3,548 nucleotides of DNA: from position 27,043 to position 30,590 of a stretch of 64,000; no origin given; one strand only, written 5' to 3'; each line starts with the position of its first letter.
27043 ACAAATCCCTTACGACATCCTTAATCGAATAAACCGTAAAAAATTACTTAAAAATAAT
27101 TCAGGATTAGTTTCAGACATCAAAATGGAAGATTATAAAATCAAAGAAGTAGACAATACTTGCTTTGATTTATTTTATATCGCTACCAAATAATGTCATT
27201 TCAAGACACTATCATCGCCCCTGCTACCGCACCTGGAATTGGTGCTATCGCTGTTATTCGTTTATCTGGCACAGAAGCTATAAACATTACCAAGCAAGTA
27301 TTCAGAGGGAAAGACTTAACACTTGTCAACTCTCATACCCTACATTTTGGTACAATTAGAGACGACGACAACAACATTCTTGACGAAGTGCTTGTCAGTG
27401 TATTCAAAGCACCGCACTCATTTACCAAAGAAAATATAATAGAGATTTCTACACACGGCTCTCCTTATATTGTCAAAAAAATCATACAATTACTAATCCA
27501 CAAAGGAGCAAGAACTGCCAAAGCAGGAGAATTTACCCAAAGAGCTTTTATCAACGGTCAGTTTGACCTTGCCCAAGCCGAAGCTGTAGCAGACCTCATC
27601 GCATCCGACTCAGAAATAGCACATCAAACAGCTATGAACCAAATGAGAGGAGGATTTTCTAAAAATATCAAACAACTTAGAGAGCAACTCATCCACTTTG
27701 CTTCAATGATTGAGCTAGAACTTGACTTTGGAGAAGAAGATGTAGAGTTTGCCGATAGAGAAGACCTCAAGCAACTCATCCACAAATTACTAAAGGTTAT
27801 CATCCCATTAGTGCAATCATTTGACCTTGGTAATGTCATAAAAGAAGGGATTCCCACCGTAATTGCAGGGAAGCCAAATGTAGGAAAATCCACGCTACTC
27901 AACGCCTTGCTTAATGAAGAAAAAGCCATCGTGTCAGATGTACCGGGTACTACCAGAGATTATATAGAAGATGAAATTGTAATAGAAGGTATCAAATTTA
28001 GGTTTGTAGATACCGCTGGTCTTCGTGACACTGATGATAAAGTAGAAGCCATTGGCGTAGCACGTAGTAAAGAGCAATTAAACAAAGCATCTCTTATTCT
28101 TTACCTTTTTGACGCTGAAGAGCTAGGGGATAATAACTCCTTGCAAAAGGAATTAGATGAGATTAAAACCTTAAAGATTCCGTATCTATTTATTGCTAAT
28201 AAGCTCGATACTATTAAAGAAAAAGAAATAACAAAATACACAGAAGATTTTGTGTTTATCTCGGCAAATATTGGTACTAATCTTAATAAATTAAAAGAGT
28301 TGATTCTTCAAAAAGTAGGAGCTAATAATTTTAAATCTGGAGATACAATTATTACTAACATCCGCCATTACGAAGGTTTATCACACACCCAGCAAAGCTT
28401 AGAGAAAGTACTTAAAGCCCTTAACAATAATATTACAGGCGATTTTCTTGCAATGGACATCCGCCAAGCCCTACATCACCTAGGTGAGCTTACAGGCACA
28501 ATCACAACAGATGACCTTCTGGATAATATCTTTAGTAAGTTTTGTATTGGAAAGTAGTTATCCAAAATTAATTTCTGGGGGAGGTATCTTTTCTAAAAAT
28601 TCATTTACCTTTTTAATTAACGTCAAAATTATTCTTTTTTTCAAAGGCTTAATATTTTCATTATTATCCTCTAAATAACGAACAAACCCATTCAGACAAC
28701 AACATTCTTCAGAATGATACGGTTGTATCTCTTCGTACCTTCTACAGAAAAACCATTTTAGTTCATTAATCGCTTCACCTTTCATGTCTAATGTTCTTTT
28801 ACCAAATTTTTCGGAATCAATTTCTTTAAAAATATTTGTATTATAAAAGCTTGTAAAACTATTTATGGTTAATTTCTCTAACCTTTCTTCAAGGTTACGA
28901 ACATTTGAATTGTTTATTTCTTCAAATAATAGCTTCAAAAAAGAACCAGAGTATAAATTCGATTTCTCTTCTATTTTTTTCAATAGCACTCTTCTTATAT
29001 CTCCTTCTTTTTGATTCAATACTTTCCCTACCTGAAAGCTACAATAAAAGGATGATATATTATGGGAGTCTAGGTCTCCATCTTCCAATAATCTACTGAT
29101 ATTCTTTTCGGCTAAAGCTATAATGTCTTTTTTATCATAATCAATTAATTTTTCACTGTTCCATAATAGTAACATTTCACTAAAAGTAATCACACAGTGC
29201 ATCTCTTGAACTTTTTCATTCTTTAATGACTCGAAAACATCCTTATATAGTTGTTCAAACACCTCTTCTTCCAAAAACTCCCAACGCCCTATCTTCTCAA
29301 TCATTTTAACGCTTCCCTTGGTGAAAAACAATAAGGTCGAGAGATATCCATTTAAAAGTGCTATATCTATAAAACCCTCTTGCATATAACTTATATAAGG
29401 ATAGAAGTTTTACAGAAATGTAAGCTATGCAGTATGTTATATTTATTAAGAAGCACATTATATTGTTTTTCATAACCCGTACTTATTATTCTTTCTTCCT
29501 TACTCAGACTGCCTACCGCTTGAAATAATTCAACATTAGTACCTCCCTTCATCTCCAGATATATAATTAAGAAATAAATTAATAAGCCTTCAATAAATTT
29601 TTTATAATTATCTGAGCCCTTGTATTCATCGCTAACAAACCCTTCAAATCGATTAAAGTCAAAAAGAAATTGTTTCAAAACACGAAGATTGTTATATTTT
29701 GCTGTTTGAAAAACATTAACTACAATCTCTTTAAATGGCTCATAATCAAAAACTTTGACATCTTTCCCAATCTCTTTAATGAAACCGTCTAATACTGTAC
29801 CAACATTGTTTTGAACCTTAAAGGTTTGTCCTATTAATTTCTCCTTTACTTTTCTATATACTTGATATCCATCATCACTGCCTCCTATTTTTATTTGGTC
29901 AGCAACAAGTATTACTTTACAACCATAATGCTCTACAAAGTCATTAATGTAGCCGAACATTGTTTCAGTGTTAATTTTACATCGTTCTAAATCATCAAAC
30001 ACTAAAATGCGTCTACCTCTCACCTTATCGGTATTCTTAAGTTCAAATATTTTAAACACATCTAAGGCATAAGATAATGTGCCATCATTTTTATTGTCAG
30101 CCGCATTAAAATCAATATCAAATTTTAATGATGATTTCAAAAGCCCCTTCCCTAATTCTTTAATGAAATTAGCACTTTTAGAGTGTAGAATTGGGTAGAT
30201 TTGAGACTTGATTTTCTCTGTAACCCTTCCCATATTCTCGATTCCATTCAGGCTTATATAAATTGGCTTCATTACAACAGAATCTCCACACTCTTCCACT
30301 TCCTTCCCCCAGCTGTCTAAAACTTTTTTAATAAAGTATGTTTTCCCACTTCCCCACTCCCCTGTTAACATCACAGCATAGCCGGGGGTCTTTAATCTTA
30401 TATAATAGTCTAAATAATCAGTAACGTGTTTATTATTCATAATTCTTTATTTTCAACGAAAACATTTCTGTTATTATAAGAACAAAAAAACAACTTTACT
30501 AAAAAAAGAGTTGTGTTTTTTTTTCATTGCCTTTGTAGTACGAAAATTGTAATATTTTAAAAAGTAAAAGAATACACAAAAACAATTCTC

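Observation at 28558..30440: Two-gene KAP-family NTPase cassette between mnmE and recQ: candidate uncharacterised conflict/defence module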

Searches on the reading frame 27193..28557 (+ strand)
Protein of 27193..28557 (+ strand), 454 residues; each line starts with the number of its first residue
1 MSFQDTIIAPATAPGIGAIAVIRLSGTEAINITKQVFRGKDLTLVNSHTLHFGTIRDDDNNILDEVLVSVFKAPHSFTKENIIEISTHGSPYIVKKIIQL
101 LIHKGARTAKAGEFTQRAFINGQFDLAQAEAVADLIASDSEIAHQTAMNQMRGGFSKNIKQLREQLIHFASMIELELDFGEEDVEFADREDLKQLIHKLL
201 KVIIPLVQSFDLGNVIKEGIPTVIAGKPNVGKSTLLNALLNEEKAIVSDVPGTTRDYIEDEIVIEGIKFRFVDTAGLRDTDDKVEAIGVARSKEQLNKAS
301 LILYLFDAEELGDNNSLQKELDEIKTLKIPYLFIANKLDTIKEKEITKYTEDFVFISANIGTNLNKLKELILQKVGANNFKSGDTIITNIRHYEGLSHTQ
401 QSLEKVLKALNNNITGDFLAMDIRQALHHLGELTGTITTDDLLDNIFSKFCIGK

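Call 15: find_related_loci(query=window:27193-28557:+, collection=genome_contigs, flank=8000)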
Query window:27193-28557:+ (454 aa) in genome_contigs; peptide patterns used: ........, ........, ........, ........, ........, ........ (x = any residue, [..] = any of these).
599 stretches matched a pattern (row limit reached: there are more); 568 encode a relative of the query (tblastn E <= 1e-3); the best 80 are kept; 80 distinct loci.
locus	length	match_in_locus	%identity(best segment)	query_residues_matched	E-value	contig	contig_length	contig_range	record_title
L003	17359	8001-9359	70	1-454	0e+0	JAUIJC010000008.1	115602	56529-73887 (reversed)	MAG: Bacteroidia bacterium isolate Co_bin.295 NODE_1653_length_115602_cov_1.522970, whole genome shotgun sequence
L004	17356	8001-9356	67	3-454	0e+0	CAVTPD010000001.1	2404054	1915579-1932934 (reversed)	MAG: uncultured Cytophagales bacterium isolate MFD03250.bin.2.9 genome assembly, contig: contig_1018, whole genome shotg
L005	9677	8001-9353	67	4-454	0e+0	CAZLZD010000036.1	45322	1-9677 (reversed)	MAG TPA_asm: uncultured Roseivirgaceae bacterium isolate SRP321284_co1_4 genome assembly, contig: NODE_921_length_45322_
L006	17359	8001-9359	64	2-454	0e+0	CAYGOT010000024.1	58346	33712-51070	MAG TPA_asm: uncultured Roseivirgaceae bacterium isolate ERP117304_co1_187 genome assembly, contig: NODE_650_length_5834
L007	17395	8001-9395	65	1-454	0e+0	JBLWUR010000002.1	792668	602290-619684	MAG: Fulvivirga sp. isolate EA11-02 A11.024.metabat.1RE.5K@2, whole genome shotgun sequence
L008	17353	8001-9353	66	3-454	0e+0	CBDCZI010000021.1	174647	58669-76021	MAG: Cytophagales bacterium isolate 4462668b-1476-464b-84a4-d900855ac25c genome assembly, contig: contig_21, whole genom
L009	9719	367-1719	65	4-454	0e+0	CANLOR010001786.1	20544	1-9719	uncultured Cyclobacteriaceae bacterium isolate 463.fasta genome assembly, contig: NODE_5996, whole genome shotgun sequen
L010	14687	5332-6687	65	3-454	0e+0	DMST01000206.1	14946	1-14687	MAG TPA_asm: Cytophagales bacterium isolate UBA9432 contig_7605, whole genome shotgun sequence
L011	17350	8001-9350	65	5-454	0e+0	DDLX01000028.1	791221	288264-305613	MAG TPA_asm: Cytophagales bacterium UBA2561 UBA2561_contig_14, whole genome shotgun sequence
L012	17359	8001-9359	65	3-454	0e+0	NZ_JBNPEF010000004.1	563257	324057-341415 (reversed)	MAG: Marivirga sp. isolate fr_S2C459_1 S2CNODE_2_length_563257_cov_15_105318, whole genome shotgun sequence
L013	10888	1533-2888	66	3-454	0e+0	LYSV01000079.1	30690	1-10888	MAG: Flammeovirgaceae bacterium BBD 1991-12 Richardson_scaffold_236, whole genome shotgun sequence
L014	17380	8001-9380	64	2-454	0e+0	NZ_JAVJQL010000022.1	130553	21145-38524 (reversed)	MAG: Fulvivirga sp. isolate E1-EBD-03 k141_23675, whole genome shotgun sequence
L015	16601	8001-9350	66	5-454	0e+0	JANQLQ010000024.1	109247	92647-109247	MAG: Fulvivirga sp. isolate PL25a_bin.63 k99_4838255, whole genome shotgun sequence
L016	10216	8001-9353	65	4-454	0e+0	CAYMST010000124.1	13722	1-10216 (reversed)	MAG TPA_asm: uncultured Roseivirgaceae bacterium isolate SRP135972_co1_253 genome assembly, contig: NODE_5522_length_137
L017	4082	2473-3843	64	4-454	0e+0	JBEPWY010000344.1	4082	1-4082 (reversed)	MAG: Marivirga sp. isolate 01_S196.semibin_refined.176 NODE_23725_length_4082_cov_1.584324:0-4082, whole genome shotgun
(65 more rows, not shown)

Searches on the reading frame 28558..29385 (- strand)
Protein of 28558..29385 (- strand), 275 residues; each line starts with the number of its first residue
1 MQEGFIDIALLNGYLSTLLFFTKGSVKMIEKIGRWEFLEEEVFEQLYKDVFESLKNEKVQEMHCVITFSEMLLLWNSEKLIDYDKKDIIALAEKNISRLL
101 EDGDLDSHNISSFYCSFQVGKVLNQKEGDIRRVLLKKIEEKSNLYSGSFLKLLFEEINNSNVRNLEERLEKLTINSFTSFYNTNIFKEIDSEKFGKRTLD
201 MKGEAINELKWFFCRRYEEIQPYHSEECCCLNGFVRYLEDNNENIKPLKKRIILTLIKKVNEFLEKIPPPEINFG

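Call 3: search_protein_families(library=pfam, proteins=[window:28558-29385:-], max_evalue=1)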
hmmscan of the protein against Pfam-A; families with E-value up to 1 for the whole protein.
window:28558-29385:- (275 aa): 0 families

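Call 4: search_protein_families(library=padloc, proteins=[window:28558-29385:-], max_evalue=1)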
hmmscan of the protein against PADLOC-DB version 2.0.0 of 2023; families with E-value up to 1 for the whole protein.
window:28558-29385:- (275 aa): 3 families
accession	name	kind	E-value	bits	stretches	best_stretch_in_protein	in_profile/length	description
PDLC05030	PDC-S49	-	9.7e-26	88.6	1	10-266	360-626/629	-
PDLC05031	PDC-S49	-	1.2e-22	78.6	1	2-267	342-616/624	-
PDLC05029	PDC-S49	-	7.6e-18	62.6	1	1-264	342-612/619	-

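Call 5: search_protein_families(library=ncbifam, proteins=[window:28558-29385:-], max_evalue=1)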
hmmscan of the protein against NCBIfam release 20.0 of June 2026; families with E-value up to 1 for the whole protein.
window:28558-29385:- (275 aa): 0 families

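Call 13: list_cluster_members(proteins=[P0001, window:28558-29385:-, window:27193-28557:+])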
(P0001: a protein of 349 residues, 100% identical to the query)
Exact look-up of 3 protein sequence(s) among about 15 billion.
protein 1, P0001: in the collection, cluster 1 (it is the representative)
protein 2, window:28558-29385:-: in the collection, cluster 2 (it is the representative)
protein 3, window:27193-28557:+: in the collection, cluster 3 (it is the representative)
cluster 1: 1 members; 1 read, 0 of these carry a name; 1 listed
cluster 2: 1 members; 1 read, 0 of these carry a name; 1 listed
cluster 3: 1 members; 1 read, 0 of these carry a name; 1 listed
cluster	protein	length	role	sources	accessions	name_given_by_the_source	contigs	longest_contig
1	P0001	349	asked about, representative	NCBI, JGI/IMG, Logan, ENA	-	-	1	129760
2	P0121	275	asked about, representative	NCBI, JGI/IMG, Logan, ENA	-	-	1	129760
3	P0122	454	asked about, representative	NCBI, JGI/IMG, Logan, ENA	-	-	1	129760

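Call 44: predict_structure(alignment_id=A3)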
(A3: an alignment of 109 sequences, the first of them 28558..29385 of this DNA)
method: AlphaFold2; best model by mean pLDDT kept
length: 275 residues; sequences in the alignment: 109
mean_pLDDT: 88.8   pTM: 0.78
mean pLDDT of the five models: 88.8, 87.8, 86.1, 85.8, 85.6
residues with pLDDT >= 90: 177; 70-90: 60; 50-70: 36; < 50: 2
segments of 3 or more residues with pLDDT < 50: none
pLDDT, mean of each block of 10 residues (from residue 1): 73 74 74 94 97 95 90 94 95 92 69 61 61 86 91 98 97 86 96 98 98 98 96 98 97 98 95 74
secondary structure, 60 per line:
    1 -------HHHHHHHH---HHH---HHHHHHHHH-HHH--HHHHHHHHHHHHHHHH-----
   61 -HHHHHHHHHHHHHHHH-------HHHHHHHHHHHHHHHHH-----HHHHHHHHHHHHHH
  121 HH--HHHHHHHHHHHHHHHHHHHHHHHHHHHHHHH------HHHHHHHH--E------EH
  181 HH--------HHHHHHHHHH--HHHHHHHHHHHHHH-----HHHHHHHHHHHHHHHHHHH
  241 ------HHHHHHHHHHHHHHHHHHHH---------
elements in order: H8-15 H25-33 H40-55 H62-77 H85-101 H107-122 H125-155 H162-169 H191-200 H203-216 H222-240 H247-266

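Call 49: fold_search(model_id=the predicted structure, library=pdb)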
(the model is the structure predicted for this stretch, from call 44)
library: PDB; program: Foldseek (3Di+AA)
matches with E <= 10: 625; with E <= 0.001: 0
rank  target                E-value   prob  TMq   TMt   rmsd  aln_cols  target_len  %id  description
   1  1qja_A                8.6e-02  0.30  0.14  0.18  22.1       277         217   10  14-3-3 ZETA/PHOSPHOPEPTIDE COMPLEX (MODE 2) (released 1999-09-15)
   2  1qja_B                1.0e-01  0.33  0.15  0.18  22.5       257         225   12  14-3-3 ZETA/PHOSPHOPEPTIDE COMPLEX (MODE 2) (released 1999-09-15)
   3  5d3f_B                1.1e-01  0.33  0.16  0.19  22.6       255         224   10  Crystal structure of human 14-3-3 zeta in complex with CFTR R-domain peptide pS753-pS768 and stabilizer fusicoccin-A (released 2016-03-16)
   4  8g9j                  1.2e-01  0.51  0.17  0.22  20.0       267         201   11  Geometrically programmable nanomaterial construction using regularized protein building blocks (released 2024-03-13)
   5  6a5s_G                1.3e-01  0.57  0.20  0.24  19.2       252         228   13  Structure of 14-3-3 gamma in complex with TFEB 14-3-3 binding motif (released 2019-02-13)
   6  6zve_A                1.3e-01  0.35  0.17  0.20  22.7       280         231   10  14-3-3 Sigma in complex with phosphorylated Gab2pT391 peptide - 1h incubation (released 2021-08-04)
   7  6bd1_A                1.3e-01  0.33  0.16  0.18  22.6       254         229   11  Complex of 14-3-3 theta with an IRSp53 peptide phosphorylated at S366 (released 2018-10-24)
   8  1qjb_B                1.4e-01  0.33  0.18  0.21  22.6       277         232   13  14-3-3 ZETA/PHOSPHOPEPTIDE COMPLEX (MODE 1) (released 1999-09-15)
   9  6a5s_D                1.5e-01  0.63  0.22  0.25  18.8       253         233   11  Structure of 14-3-3 gamma in complex with TFEB 14-3-3 binding motif (released 2019-02-13)
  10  5yqg_B                1.5e-01  0.54  0.19  0.22  22.5       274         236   12  The structure of 14-3-3 and pNumb peptide (released 2018-02-07)
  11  6ef5_D                1.5e-01  0.25  0.16  0.18  22.3       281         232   11  14-3-3 with peptide (released 2019-10-30)
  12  5n6n_A                1.5e-01  0.23  0.14  0.17  21.9       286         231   11  CRYSTAL STRUCTURE OF THE 14-3-3:NEUTRAL TREHALASE NTH1 COMPLEX (released 2017-11-01)
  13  6ejl_A                1.6e-01  0.35  0.18  0.21  20.8       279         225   10  Structure of 14-3-3 zeta in complex with ASK1 14-3-3 binding motif (released 2017-11-08)
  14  2o02_A                1.6e-01  0.23  0.15  0.18  21.4       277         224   10  Phosphorylation independent interactions between 14-3-3 and Exoenzyme S: from structure to pathogenesis (released 2007-11-27)
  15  3smo_A                1.7e-01  0.57  0.22  0.25  19.7       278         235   10  Crystal structure of human 14-3-3 sigma C38V/N166H in complex with TASK-3 peptide and stabilizer Fusicoccin J aglycone (released 2012-07-11)
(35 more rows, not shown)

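Call 63: search_protein_representatives(alignment_id=A4)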
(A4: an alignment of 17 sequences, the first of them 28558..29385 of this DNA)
Query: 17 sequences, 284 profile positions. Proteins with E-value up to 0.001 (for the whole library): 1481; up to 1e-10: 812; up to 1e-30: 50. The best 150 are listed.
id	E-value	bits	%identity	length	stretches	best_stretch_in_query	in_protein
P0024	7.9e-97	340.4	-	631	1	1-283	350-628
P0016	1.2e-88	313.5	-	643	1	1-282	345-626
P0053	1.9e-85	303.0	-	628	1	1-283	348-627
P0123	2.3e-84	299.5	-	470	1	1-280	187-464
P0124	3.1e-82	292.5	-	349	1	1-282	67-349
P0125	1.2e-78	280.8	-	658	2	1-282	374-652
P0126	4.5e-75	269.0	-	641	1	1-280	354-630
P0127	4.8e-74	265.6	-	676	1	1-282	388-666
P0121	1.2e-73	264.3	-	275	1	1-283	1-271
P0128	1.9e-73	263.7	-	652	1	1-282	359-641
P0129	9.3e-70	251.6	-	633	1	1-282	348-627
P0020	7.6e-69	248.6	-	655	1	2-281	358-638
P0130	3.2e-68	246.5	-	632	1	1-279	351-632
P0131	3.5e-68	246.4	-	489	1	1-280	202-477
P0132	3.7e-68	246.3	-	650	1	2-282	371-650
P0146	4.0e-45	170.7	-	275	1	26-279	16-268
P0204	9.6e-27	110.4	-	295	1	3-279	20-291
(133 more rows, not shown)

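Call 64: find_encoding_contigs(protein=P0146, flank=4000, max_places=3)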
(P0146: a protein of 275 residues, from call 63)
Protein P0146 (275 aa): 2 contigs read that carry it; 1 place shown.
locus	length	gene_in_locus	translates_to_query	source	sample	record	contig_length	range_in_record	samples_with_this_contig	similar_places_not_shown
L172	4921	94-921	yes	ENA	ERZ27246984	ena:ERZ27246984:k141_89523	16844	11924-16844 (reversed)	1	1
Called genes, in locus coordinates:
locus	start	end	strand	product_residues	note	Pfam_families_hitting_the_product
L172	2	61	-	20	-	?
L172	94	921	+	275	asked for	-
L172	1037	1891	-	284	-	-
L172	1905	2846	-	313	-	-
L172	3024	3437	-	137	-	PF13310:Virulence_RhuM (weak)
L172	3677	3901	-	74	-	-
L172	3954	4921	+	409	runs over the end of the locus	PF17293:Arm-DNA-bind_5, PF13102:Phage_int_SAM_5, PF00589:Phage_integrase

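Call 65: find_encoding_contigs(protein=P0204, flank=4000, max_places=3)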
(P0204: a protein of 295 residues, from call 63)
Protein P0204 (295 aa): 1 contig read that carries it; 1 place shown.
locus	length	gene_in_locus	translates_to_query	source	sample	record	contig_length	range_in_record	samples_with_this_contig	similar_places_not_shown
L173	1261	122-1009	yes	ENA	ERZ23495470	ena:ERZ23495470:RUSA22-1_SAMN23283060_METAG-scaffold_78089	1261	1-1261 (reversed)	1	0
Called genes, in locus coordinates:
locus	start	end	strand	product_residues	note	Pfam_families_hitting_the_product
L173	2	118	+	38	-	?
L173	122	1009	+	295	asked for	-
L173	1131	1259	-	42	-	?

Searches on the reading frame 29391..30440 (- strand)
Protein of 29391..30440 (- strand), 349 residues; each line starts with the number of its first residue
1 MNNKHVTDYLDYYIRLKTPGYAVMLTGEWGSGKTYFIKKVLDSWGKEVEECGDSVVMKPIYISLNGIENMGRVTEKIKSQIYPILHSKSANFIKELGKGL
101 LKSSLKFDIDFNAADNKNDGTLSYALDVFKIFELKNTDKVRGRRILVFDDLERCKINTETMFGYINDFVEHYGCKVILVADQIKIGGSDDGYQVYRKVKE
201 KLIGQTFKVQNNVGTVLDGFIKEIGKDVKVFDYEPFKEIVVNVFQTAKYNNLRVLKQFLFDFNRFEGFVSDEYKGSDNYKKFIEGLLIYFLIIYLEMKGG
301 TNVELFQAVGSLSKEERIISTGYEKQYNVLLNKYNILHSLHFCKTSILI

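Call 3: search_protein_families(library=pfam, proteins=[window:29391-30440:-], max_evalue=1)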
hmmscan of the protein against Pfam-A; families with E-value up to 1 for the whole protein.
window:29391-30440:- (349 aa): 10 families
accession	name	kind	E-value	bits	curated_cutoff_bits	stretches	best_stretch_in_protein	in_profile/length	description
PF07693.20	KAP_NTPase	-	1.7e-16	60.8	20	1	10-265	8-289/293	KAP family P-loop domain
PF13401.12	AAA_22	-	6.8e-05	23.6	27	1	22-180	7-122/130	AAA domain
PF05729.18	NACHT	-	0.0006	20.1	26.7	1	23-154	3-93/167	NACHT domain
PF13191.12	AAA_16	-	0.0032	18.4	32.6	1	18-164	23-154/167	AAA ATPase domain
PF10923.14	BrxC_BrxD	-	0.0061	16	22.2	0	187-230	94-137/414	BREX system ATP-binding protein BrxC/D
PF02367.23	TsaE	-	0.0066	16.8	26.6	1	17-46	18-47/128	Threonylcarbamoyl adenosine biosynthesis protein TsaE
PF12775.13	AAA_7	-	0.036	14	25.8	1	19-47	32-60/181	P-loop containing dynein motor region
PF00910.28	RNA_helicase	-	0.052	14.5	21.5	0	23-55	1-34/105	RNA helicase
PF13245.12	AAA_19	-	0.053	14.1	25.1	1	22-181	13-125/134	AAA domain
PF13479.12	AAA_24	-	0.28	11.5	27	0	21-40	3-22/195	AAA domain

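Call 4: search_protein_families(library=padloc, proteins=[window:29391-30440:-], max_evalue=1)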
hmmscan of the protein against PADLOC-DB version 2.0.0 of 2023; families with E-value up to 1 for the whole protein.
window:29391-30440:- (349 aa): 4 families
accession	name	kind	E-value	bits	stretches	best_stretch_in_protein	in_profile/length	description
PDLC05030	PDC-S49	-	2e-113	378.2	1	1-348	1-349/629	-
PDLC05031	PDC-S49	-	4.1e-86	288.2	1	2-302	5-286/624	-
PDLC05029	PDC-S49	-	3.1e-80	268.6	1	2-303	4-289/619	-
PDLC02361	PifA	-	0.057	10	1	20-47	40-67/720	PifA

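Call 5: search_protein_families(library=ncbifam, proteins=[window:29391-30440:-], max_evalue=1)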
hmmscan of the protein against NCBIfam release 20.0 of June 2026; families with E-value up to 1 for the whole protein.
window:29391-30440:- (349 aa): 2 families
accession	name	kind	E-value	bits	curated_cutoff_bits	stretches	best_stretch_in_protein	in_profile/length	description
TIGR03015.1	pepcterm_ATPase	hypoth_equivalog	0.0067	15.9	324.5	1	4-44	29-67/269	XrtA/PEP-CTERM system-associated ATPase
TIGR02928.1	TIGR02928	subfamily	0.016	14.1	181.3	1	21-81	41-99/366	orc1/cdc6 family replication initiation protein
